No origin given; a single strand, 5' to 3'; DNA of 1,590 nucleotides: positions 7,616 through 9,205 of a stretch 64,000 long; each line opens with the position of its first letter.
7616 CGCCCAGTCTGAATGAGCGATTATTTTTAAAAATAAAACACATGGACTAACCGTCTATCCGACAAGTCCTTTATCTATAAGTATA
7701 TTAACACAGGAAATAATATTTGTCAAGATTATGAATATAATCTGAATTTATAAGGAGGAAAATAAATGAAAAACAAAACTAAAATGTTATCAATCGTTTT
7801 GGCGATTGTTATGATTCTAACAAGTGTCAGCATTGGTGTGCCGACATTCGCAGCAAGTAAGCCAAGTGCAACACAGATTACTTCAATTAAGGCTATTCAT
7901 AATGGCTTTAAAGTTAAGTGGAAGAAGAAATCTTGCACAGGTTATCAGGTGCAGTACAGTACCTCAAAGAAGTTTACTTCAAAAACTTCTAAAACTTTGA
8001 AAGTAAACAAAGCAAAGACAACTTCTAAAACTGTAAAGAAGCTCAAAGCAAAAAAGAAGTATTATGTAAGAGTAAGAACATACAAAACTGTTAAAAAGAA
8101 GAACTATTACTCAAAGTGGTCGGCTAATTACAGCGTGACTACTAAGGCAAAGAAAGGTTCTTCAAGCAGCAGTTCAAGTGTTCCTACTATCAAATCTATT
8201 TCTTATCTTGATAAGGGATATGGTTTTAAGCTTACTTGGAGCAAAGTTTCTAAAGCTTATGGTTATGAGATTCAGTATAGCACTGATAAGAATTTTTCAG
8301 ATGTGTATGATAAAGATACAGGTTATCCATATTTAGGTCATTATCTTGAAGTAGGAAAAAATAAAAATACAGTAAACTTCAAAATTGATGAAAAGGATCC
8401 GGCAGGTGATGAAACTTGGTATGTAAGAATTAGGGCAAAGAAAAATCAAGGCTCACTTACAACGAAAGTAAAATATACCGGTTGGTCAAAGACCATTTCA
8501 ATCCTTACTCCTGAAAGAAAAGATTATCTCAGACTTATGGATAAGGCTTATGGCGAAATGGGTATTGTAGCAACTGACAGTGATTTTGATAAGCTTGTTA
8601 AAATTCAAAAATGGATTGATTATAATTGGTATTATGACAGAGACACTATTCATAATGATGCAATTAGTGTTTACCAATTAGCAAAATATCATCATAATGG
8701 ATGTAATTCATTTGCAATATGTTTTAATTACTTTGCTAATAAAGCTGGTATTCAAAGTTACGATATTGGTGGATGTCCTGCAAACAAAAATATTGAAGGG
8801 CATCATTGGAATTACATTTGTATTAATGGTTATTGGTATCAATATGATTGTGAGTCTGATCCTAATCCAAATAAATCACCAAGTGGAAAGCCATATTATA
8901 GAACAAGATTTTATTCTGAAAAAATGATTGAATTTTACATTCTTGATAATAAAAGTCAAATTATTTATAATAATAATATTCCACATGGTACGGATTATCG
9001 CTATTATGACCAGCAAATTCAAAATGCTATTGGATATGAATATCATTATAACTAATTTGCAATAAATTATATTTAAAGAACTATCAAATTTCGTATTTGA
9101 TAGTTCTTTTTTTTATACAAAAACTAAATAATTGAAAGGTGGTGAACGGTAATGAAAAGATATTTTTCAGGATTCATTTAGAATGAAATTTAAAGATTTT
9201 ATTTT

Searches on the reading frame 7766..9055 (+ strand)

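Call 9: search_protein_families(library=pfam, proteins=[window:7766-9055:+], max_evalue=0.001)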
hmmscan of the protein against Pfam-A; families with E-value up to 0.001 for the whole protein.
window:7766-9055:+ (429 aa): 4 families
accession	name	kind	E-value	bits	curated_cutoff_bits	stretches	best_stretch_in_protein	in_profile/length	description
PF00041.27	fn3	-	6.6e-07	29.9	25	1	37-112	5-75/84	Fibronectin type III domain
PF01841.26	Transglut_core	-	2.3e-06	28.3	23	1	271-361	12-107/108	Transglutaminase-like superfamily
PF25788.1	Ig_Rha78A_N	-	0.00012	22.8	27.4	0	54-126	32-101/105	Rha78A-like, N-terminal immunoglobulin domain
PF16656.11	Pur_ac_phosph_N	-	0.00053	20.9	30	1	45-126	12-93/93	Purple acid Phosphatase, N-terminal domain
